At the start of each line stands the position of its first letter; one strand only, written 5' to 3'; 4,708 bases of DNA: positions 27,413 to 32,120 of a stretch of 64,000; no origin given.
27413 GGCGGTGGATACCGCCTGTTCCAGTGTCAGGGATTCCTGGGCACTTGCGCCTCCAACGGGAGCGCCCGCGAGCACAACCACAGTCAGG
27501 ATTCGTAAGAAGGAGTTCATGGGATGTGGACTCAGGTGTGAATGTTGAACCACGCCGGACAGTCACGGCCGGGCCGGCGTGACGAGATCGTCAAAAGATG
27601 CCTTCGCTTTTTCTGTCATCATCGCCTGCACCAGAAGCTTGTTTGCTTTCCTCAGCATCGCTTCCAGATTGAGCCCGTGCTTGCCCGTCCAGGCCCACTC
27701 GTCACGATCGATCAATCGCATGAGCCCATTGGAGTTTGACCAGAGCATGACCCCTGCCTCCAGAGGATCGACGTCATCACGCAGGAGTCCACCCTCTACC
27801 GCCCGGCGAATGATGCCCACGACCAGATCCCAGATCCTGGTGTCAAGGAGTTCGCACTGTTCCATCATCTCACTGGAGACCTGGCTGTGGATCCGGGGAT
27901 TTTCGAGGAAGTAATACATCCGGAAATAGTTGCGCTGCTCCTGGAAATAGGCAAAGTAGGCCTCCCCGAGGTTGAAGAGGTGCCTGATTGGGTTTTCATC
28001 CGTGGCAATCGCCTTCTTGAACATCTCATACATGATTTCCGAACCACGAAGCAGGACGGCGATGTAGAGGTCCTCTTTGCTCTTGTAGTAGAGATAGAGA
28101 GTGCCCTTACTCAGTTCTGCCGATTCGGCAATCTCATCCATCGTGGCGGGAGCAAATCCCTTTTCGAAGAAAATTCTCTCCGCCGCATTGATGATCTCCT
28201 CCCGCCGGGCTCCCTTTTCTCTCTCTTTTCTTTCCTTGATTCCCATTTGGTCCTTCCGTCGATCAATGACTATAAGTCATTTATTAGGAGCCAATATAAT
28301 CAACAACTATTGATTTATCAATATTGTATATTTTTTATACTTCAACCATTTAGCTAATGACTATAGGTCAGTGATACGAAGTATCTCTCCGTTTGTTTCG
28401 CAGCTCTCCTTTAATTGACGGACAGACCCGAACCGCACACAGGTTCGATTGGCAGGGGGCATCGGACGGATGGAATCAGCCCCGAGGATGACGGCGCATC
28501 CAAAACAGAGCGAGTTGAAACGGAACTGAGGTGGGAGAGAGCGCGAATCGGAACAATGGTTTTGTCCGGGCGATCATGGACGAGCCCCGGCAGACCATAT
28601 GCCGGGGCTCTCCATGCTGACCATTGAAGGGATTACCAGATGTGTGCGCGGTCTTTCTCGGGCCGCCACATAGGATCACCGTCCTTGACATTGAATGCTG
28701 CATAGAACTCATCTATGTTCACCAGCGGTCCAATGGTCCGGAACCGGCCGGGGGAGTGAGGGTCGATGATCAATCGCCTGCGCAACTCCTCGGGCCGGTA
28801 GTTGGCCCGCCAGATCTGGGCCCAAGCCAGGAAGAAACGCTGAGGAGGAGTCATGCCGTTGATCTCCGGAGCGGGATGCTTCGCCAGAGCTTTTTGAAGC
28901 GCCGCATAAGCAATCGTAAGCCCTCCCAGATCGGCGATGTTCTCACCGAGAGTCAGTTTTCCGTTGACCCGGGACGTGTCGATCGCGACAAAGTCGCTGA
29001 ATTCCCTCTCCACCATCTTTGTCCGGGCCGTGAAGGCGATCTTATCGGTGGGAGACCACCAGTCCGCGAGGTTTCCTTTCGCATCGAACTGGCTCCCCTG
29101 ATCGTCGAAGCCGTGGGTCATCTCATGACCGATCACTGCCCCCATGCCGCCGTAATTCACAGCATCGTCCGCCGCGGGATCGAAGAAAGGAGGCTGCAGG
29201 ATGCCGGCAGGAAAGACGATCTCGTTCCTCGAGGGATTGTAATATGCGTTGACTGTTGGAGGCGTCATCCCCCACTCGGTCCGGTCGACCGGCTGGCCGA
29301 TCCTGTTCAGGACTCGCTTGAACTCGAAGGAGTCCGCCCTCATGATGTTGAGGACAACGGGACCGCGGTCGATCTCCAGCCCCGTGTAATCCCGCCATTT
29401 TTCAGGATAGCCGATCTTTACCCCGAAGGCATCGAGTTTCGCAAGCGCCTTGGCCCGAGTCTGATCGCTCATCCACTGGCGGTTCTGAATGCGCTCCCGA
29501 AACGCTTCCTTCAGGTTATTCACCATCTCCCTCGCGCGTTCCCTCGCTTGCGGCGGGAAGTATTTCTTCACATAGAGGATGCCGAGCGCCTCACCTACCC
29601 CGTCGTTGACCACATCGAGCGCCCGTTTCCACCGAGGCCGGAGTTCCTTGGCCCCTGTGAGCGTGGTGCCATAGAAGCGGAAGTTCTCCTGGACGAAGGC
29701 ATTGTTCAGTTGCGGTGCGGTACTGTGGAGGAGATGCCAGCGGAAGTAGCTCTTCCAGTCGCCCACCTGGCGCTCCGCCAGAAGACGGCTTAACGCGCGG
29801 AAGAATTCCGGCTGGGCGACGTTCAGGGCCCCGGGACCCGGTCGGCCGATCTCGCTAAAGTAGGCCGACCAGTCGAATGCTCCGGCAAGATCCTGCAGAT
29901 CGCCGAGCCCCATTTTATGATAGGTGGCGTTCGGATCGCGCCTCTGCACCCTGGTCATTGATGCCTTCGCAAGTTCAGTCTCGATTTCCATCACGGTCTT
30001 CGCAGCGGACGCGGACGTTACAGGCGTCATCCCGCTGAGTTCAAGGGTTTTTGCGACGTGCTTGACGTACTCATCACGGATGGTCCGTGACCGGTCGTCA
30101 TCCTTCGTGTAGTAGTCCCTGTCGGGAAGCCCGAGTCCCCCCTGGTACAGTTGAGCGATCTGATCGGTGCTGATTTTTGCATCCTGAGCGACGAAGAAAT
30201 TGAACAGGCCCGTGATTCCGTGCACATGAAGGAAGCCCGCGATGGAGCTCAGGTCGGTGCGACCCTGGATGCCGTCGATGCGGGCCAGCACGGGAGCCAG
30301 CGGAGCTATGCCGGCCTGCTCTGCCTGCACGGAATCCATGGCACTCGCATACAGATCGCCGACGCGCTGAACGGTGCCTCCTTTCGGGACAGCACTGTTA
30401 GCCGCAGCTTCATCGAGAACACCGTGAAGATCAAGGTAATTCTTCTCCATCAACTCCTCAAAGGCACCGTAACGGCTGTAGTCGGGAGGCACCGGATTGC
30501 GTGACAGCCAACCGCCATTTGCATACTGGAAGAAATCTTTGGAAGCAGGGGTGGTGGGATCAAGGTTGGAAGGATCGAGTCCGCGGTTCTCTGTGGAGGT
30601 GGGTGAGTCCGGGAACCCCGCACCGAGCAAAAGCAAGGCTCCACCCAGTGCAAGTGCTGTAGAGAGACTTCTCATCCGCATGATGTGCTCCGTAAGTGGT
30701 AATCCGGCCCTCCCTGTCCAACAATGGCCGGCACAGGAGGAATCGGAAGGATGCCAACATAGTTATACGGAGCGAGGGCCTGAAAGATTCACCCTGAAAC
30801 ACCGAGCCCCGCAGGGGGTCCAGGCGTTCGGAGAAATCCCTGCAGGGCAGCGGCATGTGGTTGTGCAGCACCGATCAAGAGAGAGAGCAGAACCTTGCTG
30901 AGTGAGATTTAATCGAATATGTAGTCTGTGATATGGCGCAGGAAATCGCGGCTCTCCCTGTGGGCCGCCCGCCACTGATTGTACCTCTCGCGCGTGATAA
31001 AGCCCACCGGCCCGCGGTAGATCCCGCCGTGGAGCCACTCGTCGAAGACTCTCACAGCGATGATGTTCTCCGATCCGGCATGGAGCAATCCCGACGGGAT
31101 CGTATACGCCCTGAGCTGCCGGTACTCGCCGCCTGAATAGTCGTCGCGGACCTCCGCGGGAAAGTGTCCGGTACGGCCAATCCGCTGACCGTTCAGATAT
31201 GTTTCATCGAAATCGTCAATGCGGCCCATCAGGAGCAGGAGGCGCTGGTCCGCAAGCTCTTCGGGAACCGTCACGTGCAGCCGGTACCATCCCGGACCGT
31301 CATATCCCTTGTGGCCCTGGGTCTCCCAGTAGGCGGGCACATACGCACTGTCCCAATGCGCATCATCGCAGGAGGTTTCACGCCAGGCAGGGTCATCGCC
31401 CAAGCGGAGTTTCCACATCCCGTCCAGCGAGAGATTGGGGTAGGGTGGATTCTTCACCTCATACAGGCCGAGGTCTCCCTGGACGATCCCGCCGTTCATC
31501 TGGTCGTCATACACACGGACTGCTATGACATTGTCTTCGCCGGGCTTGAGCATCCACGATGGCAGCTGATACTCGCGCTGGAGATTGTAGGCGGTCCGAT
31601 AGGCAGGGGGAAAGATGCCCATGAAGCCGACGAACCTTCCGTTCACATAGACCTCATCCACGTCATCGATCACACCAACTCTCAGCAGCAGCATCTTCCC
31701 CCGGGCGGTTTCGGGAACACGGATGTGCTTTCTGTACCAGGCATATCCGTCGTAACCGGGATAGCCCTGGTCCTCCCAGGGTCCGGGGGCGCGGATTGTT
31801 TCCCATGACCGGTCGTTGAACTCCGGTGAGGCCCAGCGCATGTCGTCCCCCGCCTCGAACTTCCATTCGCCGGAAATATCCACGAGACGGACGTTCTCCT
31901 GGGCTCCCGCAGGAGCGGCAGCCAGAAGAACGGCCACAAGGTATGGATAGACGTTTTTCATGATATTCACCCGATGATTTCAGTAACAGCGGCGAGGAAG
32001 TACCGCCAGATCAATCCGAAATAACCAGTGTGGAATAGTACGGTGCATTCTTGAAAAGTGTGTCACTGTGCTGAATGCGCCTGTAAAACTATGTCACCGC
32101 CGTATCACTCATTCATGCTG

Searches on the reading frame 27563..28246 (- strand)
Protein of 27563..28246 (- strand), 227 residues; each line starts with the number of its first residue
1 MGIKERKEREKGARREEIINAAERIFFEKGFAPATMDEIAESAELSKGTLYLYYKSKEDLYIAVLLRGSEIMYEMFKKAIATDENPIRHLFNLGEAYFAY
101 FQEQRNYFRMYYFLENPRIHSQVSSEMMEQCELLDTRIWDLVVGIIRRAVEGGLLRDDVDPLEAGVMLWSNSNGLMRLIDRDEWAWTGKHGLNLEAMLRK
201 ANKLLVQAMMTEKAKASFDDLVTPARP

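Call 67: search_protein_families(library=pfam, proteins=[window:27563-28246:-], max_evalue=0.001)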
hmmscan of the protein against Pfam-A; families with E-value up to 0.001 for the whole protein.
window:27563-28246:- (227 aa): 2 families
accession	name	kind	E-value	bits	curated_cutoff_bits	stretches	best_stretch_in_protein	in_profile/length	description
PF00440.29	TetR_N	-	1.4e-16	60.4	24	1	18-64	1-47/47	Bacterial regulatory proteins, tetR family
PF13305.11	TetR_C_33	-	8.6e-06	26.8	26.8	1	90-178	1-80/103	Tetracyclin repressor-like, C-terminal domain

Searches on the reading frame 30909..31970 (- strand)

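Call 67: search_protein_families(library=pfam, proteins=[window:30909-31970:-], max_evalue=0.001)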
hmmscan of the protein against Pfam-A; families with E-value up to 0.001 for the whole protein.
window:30909-31970:- (353 aa): 4 families
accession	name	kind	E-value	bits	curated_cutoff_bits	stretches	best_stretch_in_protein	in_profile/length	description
PF02837.24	Glyco_hydro_2_N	-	5.3e-14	52.9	28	1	39-117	43-107/169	Glycosyl hydrolases family 2, sugar binding domain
PF13364.12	BetaGal_ABD2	-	3.5e-09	37.8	23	1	42-154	3-107/112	Beta-galactosidase second all-beta domain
PF22666.2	Glyco_hydro_2_N2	-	5.3e-06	27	27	0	228-267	51-91/167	Glycosyl hydrolase 2 galactose-binding domain-like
PF21467.3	BetaGal_gal-bd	-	1.1e-05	25.9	27.3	0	226-299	1-60/62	Beta-galactosidase, galactose-binding domain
